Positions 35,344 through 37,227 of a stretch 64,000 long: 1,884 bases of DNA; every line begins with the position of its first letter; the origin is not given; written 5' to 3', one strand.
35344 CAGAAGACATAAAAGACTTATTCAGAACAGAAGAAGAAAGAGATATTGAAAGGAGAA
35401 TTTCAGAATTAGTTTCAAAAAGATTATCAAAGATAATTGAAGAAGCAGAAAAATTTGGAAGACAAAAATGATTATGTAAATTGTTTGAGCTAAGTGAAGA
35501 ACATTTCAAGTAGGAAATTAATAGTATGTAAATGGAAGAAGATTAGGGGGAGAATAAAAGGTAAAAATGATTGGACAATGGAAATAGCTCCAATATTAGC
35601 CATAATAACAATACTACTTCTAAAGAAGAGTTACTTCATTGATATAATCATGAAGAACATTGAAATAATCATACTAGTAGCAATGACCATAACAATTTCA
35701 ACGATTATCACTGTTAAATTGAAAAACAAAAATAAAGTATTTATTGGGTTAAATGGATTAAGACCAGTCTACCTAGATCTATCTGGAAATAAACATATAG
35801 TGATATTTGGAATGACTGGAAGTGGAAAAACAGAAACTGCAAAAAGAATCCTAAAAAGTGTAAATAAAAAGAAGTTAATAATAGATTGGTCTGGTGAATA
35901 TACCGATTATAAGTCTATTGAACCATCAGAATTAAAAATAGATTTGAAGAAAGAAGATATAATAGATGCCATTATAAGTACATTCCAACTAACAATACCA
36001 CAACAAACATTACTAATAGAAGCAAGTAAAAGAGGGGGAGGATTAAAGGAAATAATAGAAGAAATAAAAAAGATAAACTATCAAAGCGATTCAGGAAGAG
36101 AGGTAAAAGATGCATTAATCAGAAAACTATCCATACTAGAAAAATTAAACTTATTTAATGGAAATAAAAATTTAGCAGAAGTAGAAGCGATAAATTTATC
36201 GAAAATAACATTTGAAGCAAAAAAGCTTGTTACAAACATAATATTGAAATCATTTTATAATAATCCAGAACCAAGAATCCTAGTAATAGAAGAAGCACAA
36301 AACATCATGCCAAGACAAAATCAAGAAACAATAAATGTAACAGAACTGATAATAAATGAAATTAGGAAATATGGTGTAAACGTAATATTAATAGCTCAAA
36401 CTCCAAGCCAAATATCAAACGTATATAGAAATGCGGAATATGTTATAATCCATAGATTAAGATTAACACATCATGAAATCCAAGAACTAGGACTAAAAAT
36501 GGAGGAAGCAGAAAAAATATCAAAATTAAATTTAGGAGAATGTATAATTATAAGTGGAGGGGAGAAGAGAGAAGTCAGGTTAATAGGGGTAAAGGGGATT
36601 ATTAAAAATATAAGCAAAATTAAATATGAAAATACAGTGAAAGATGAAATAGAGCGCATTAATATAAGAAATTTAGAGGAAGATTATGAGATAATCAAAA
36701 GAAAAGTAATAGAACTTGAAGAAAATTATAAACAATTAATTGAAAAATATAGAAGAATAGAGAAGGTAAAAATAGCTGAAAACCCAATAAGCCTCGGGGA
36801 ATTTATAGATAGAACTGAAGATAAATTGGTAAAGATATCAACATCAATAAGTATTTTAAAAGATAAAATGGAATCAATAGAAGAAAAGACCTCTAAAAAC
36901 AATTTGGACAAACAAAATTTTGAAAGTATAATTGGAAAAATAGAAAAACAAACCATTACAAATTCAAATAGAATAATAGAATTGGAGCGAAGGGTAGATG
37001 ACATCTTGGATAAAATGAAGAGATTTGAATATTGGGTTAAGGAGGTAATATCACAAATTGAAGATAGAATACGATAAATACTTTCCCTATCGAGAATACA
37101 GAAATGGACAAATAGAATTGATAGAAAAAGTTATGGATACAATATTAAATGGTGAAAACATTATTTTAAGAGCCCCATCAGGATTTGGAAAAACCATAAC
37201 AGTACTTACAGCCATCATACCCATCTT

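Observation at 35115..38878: Small charged protein, then membrane-anchored HerA/DUF87 ATPase with long coiled-coil tail, then XPD-like helicase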

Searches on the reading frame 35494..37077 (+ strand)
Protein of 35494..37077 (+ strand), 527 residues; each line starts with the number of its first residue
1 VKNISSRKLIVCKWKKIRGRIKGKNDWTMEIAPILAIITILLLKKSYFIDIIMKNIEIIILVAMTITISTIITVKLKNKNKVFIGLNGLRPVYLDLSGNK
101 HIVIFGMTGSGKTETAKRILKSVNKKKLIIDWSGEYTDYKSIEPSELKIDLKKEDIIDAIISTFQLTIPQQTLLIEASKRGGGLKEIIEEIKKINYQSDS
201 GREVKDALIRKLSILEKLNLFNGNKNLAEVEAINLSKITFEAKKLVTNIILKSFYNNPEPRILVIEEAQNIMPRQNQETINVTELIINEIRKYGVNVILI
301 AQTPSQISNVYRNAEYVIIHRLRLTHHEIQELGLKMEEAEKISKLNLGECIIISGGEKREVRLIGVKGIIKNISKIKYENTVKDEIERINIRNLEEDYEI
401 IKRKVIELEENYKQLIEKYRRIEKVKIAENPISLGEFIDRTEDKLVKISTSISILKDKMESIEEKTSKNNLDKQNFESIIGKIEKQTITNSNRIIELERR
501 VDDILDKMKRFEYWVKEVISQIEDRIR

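Call 3: search_protein_families(library=pfam, proteins=[window:35494-37077:+], max_evalue=0.1)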
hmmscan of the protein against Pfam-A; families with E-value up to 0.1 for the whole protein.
window:35494-37077:+ (527 aa): 15 families
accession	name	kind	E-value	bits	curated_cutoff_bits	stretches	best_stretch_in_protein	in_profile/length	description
PF01935.23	DUF87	-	1.1e-11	45.7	23.2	1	91-252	13-218/220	Helicase HerA, central domain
PF10412.15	TrwB_AAD_bind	-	1.7e-08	34.2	20.5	1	99-138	15-57/387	Type IV secretion-system coupling protein DNA-binding domain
PF13401.12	AAA_22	-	4e-07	30.8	27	1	98-303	4-124/130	AAA domain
PF05707.18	Zot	-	0.00012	22.1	20.3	1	201-314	29-138/197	Zonular occludens toxin (Zot)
PF00004.35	AAA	-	0.00035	21.4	21.2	0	230-304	26-109/131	ATPase family associated with various cellular activities (AAA)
PF01580.24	FtsK_SpoIIIE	-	0.00043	20.2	24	1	90-122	29-62/221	FtsK/SpoIIIE family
PF25201.1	nSTAND6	-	0.00058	20.4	27.7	0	250-287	92-129/148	Novel STAND NTPase 6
PF12696.13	TraG-D_C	-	0.0007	20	22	1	264-315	5-50/126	TraM recognition site of TraD and TraG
PF04382.18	SAB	-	0.0012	19.4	27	1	436-474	3-42/50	SAB domain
PF00005.33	ABC_tran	-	0.011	16.8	25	1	90-154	2-66/137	ABC transporter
PF05872.18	HerA_C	-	0.014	14.5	22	0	97-123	19-45/502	Helicase HerA-like C-terminal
PF09304.16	Cortex-I_coil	-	0.015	16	60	1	451-508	17-74/107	Cortexillin coiled-coil region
PF12775.13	AAA_7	-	0.042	13.8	25.8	1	97-129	31-63/181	P-loop containing dynein motor region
PF04851.21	ResIII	-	0.067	13.5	22.5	1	90-126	20-50/164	Type III restriction enzyme, res subunit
PF13191.12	AAA_16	-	0.072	14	32.6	0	100-139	25-63/167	AAA ATPase domain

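Call 4: search_protein_families(library=ncbifam, proteins=[window:35494-37077:+], max_evalue=0.1)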
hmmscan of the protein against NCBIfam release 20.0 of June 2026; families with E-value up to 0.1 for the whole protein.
window:35494-37077:+ (527 aa): 7 families
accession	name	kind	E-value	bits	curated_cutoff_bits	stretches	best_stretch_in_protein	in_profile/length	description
NF053655.1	CedD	equivalog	5.5e-30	104.5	600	1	100-360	222-520/527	DNA-translocating ATPase CedD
NF042944.1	HerA_antiphage_2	equivalog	3e-07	29.6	850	2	242-316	410-489/576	anti-phage-associated helicase HerA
TIGR03925.1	T7SS_EccC_b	equivalog_domain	6.1e-07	28.1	346.55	1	66-126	326-388/564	type VII secretion protein EccCb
TIGR02759.1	TraD_Ftype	equivalog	3.7e-06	26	521.35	1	38-137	115-217/566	type IV conjugative transfer system coupling protein TraD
NF033849.1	ser_rich_anae_1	subfamily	2.4e-05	21.9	650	1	260-323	1018-1091/1163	serine-rich protein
NF042943.1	HerA_antiphage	equivalog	2.7e-05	22.9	800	1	248-322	422-502/566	anti-phage-associated helicase HerA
NF041214.1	plasmid_TraB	equivalog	0.0011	17.5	800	1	100-127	249-276/639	plasmid transfer protein TraB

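Call 5: search_protein_families(library=padloc, proteins=[window:35494-37077:+], max_evalue=0.1)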
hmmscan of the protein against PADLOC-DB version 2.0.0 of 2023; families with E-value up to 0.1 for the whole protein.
window:35494-37077:+ (527 aa): 11 families
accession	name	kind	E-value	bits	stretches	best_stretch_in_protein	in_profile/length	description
PDLC04140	mad8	-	3.2e-20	70.9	1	87-362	9-296/314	mads_8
PDLC04105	HerA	-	8.6e-15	52.3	2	224-309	375-474/576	-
PDLC04102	HerA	-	6.2e-08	29.4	2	252-322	497-572/654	-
PDLC02188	HerA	-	3.2e-07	27.6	2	243-398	411-576/578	-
PDLC04097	HerA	-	7.3e-07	26.2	2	191-352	410-579/618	-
PDLC04100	HerA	-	9.9e-07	25.8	2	247-311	427-497/580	-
PDLC04106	HerA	-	1.6e-06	25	1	255-323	506-582/667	-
PDLC02185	HerA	-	1.8e-06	25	2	249-340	435-531/585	-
PDLC04104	HerA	-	3.9e-05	20.6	1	238-328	198-293/379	-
PDLC04098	HerA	-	4.7e-05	20.1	1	234-321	505-598/686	-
PDLC04099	HerA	-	0.00085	16.7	1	100-138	170-212/214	-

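Call 6: search_solved_structures(query=window:35494-37077:+, max_evalue=1, show_alignments=2)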
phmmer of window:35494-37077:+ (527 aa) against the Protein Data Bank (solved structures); distinct sequences matched with E-value up to 1: 11.
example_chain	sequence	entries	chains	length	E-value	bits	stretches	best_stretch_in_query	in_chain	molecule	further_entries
8xau_A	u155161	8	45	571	3.5e-07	32.8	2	235-327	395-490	ATP-binding protein | HerA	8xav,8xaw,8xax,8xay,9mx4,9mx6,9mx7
9c1m_M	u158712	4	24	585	2.2e-05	26.8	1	257-354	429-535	ATP-binding protein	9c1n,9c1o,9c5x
8wiv_A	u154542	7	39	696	7.6e-05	25.1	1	259-354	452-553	Helicase HerA central domain-containing protein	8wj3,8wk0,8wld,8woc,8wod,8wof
8ziq_M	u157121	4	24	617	0.0001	24.6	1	259-315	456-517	HerA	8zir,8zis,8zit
9x1l_A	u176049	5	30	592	0.00068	21.9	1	250-322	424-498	DNA helicase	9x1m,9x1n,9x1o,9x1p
4u00_A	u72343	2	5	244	0.18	13.9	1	74-133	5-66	Amino acid ABC transporter, ATP-binding protein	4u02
6mh4_A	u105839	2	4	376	0.38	12.9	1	233-305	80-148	1-deoxy-D-xylulose 5-phosphate reductoisomerase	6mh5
6j17_A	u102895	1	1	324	0.4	12.8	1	88-125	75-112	ESX-3 secretion system protein EccC3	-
11kk_A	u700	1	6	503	0.56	12.3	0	97-125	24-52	HerA like helicase YjgR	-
4nh0_A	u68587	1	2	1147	0.63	12.1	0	84-121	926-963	Cell divisionFtsK/SpoIIIE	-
4n1a_A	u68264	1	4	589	0.81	11.8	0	84-121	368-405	Cell divisionFtsK/SpoIIIE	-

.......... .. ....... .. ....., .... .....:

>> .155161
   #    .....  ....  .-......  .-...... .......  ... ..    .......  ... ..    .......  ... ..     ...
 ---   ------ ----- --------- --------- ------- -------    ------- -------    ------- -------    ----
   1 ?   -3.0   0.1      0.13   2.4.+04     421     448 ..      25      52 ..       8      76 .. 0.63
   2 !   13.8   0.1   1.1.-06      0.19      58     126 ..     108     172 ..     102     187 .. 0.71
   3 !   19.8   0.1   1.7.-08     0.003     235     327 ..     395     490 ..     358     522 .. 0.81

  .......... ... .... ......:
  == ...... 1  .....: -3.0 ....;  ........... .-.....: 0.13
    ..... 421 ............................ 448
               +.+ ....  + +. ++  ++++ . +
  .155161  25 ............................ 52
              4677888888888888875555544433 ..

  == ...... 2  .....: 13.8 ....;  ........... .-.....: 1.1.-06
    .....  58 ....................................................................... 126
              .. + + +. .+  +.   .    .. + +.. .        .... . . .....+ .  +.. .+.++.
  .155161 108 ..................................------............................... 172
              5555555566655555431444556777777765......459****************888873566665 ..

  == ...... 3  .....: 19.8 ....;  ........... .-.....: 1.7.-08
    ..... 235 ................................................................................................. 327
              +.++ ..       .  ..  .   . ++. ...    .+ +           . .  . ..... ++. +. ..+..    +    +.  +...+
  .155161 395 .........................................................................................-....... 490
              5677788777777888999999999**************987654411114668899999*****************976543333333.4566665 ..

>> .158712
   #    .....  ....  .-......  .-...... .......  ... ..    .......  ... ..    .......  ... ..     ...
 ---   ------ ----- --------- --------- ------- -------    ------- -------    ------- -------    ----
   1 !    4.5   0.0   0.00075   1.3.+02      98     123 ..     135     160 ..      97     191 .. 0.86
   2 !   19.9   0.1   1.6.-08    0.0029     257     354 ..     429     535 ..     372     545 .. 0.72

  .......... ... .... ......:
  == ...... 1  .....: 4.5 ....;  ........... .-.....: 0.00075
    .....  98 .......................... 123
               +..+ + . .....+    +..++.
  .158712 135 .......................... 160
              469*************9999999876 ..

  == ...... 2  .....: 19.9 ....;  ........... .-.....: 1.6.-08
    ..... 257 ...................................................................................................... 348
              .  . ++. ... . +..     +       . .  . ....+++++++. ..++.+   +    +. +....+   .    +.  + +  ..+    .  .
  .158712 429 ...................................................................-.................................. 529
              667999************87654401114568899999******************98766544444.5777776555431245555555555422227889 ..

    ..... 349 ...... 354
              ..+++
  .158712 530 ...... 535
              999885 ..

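Call 13: find_homologous_proteins(query=window:35494-37077:+, max_evalue=0.001)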
Query window:35494-37077:+ (527 aa): 31 proteins with E <= 0.001 among 8000 candidates.
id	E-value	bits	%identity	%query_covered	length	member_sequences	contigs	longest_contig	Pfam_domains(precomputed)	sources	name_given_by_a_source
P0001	0.0e+0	1086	100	100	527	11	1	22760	PF10412.16,PF01935.24,PF13401.13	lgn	-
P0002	4.3e-266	901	88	92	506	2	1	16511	PF10412.16,PF01935.24,PF13401.13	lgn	-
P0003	2.1e-220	751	74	89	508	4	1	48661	PF10412.16,PF01935.24,PF13401.13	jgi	-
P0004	7.0e-190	650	63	95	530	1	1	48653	PF10412.16,PF01935.24,PF13401.13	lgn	-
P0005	4.2e-182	624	66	89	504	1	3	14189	PF10412.16,PF01935.24,PF13401.13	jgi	jgi:hypothetical protein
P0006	2.3e-177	609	64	88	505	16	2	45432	PF10412.16,PF01935.24,PF13401.13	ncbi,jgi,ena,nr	ncbi:MAG: DUF87 domain-containing protein [archaeon YNP-WB-040]|nr:DUF87 domain-containing protein [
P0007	5.3e-176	604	65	85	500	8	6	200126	PF10412.16,PF01935.24,PF13401.13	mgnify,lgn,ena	mgnify:CR=1 FL=1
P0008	2.9e-175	602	64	85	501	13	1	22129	PF10412.16,PF01935.24,PF13401.13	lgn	-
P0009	4.5e-174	598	62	93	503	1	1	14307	PF10412.16,PF01935.24,PF13401.13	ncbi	ncbi:MAG: DUF87 domain-containing protein [Candidatus Methanomethylicia archaeon]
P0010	2.8e-102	361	44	90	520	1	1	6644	PF01935.24,PF13401.13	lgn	-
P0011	4.6e-102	361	41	93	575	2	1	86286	PF01935.24,PF13401.13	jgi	-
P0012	8.5e-102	360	46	84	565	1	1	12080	PF01935.24,PF13401.13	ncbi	-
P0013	8.4e-100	353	39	96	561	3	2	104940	PF01935.24,PF13401.13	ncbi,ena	-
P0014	1.7e-95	339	52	59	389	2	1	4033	PF01935.24,PF13401.13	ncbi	ncbi:MAG: hypothetical protein DRJ20_01870, partial [Candidatus Methanomethylicota archaeon]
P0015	4.2e-90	321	46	79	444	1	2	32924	PF01935.24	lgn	-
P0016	1.6e-88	316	45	79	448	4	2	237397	PF13401.13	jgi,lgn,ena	-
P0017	4.2e-80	288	47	59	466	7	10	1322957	PF01935.24,PF13401.13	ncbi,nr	ncbi:MAG: DUF87 domain-containing protein [Candidatus Nezhaarchaeota archaeon]|nr:DUF87 domain-conta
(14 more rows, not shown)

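Call 15: find_encoding_contigs(protein=P0017, flank=8000, max_places=2)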
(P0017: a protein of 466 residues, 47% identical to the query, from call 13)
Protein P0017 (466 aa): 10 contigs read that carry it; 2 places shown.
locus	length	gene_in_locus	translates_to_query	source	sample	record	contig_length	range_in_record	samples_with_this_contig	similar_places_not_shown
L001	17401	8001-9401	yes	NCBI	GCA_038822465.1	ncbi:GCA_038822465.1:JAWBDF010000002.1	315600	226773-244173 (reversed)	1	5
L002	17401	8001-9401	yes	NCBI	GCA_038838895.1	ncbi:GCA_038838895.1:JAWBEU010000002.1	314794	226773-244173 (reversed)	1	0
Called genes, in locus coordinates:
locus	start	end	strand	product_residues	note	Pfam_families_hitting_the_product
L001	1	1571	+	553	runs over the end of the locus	-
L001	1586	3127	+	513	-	PF00437:T2SSE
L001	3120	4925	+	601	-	PF00482:T2SSF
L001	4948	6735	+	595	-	PF04675:DNA_ligase_A_N, PF01068:DNA_ligase_A_M, PF04679:DNA_ligase_A_C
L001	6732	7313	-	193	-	-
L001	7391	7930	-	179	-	PF00881:Nitroreductase, PF14512:TM1586_NiRdase (weak)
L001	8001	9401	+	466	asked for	PF01935:DUF87, PF13401:AAA_22 (faint)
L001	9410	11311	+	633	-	PF06733:DEAD_2, PF13307:Helicase_C_2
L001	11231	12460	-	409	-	PF01841:Transglut_core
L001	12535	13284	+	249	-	PF01904:DUF72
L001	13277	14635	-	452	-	PF06068:TIP49, PF05496:RuvB_N (weak), PF13191:AAA_16 (weak), PF00004:AAA, PF07728:AAA_5 (faint), PF13401:AAA_22 (faint), PF17856:TIP49_C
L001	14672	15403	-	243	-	PF00702:Hydrolase, PF13419:HAD_2, PF13242:Hydrolase_like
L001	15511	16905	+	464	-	PF08543:Phos_pyr_kin, PF10120:ThiN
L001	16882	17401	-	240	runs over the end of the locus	PF01909:NTP_transf_2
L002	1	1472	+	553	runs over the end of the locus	-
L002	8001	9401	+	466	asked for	PF01935:DUF87, PF13401:AAA_22 (faint)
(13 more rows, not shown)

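Call 16: find_encoding_contigs(protein=P0013, flank=8000, max_places=2)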
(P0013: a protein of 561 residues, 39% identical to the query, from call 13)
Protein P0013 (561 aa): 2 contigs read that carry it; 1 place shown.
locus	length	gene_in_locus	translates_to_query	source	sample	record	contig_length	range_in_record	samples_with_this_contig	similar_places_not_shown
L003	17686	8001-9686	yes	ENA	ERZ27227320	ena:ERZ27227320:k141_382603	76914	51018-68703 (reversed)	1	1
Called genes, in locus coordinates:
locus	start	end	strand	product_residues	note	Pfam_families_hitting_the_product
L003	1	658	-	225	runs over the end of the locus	-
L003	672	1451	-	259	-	PF20539:DUF6754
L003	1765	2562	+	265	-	PF02673:BacA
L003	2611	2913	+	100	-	PF03297:Ribosomal_S25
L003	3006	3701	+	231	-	-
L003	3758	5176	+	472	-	PF01406:tRNA-synt_1e, PF09334:tRNA-synt_1g, PF00133:tRNA-synt_1 (weak), PF01921:tRNA-synt_1f (weak), PF09334:tRNA-synt_1g (weak), PF09190:DALR_2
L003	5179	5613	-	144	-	-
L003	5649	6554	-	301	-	PF01916:DS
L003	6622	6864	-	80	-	-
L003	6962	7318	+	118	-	-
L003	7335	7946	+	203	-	PF03167:UDG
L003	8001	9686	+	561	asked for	PF01935:DUF87, PF13401:AAA_22 (weak)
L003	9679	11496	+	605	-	PF00270:DEAD (faint), PF04851:ResIII (weak), PF06733:DEAD_2, PF13307:Helicase_C_2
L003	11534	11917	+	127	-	PF04126:Cyclophil_like, PF18050:Cyclophil_like2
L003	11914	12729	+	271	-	PF04055:Radical_SAM, PF13353:Fer4_12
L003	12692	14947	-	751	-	PF03477:ATP-cone (weak), PF13597:NRDD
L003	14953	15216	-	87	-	PF00462:Glutaredoxin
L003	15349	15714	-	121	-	-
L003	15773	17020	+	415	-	-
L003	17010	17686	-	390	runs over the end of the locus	PF00155:Aminotran_1_2, PF01041:DegT_DnrJ_EryC1 (weak), PF01053:Cys_Met_Meta_PP (weak)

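Call 17: find_encoding_contigs(protein=P0016, flank=8000, max_places=2)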
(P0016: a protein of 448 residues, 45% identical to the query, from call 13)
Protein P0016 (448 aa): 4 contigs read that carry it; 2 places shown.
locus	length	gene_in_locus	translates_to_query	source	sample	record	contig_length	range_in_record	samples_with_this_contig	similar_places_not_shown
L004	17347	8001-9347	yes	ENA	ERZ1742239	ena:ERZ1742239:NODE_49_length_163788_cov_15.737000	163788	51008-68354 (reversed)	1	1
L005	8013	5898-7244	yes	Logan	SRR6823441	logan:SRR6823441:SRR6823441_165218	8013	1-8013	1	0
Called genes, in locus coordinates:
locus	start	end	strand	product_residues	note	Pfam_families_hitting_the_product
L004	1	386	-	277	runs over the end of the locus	-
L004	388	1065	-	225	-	-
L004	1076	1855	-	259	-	PF20539:DUF6754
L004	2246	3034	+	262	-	PF02673:BacA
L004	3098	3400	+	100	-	PF03297:Ribosomal_S25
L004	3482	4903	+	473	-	PF00133:tRNA-synt_1 (faint), PF01406:tRNA-synt_1e, PF01921:tRNA-synt_1f (faint), PF09334:tRNA-synt_1g, PF09190:DALR_2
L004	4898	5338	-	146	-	-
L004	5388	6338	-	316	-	PF01916:DS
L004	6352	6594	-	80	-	-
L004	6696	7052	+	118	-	-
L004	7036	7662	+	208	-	PF03167:UDG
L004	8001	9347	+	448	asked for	PF13401:AAA_22 (faint)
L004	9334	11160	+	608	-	PF00270:DEAD (faint), PF04851:ResIII (faint), PF25199:nSTAND_NTPase5 (faint), PF06733:DEAD_2, PF13307:Helicase_C_2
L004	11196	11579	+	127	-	PF04126:Cyclophil_like, PF18050:Cyclophil_like2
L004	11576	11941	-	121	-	-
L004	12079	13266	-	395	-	PF00155:Aminotran_1_2, PF01053:Cys_Met_Meta_PP (faint)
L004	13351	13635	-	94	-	PF01918:Alba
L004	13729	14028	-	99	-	PF02334:RTP (weak), PF03551:PadR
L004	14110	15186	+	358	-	PF01658:Inos-1-P_synth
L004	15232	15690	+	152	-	-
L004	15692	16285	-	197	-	PF02778:tRNA_int_endo_N, PF26577:TSEN34_N (weak), PF01974:tRNA_int_endo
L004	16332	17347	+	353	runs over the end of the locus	PF03706:LPG_synthase_TM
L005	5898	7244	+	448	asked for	PF13401:AAA_22 (faint)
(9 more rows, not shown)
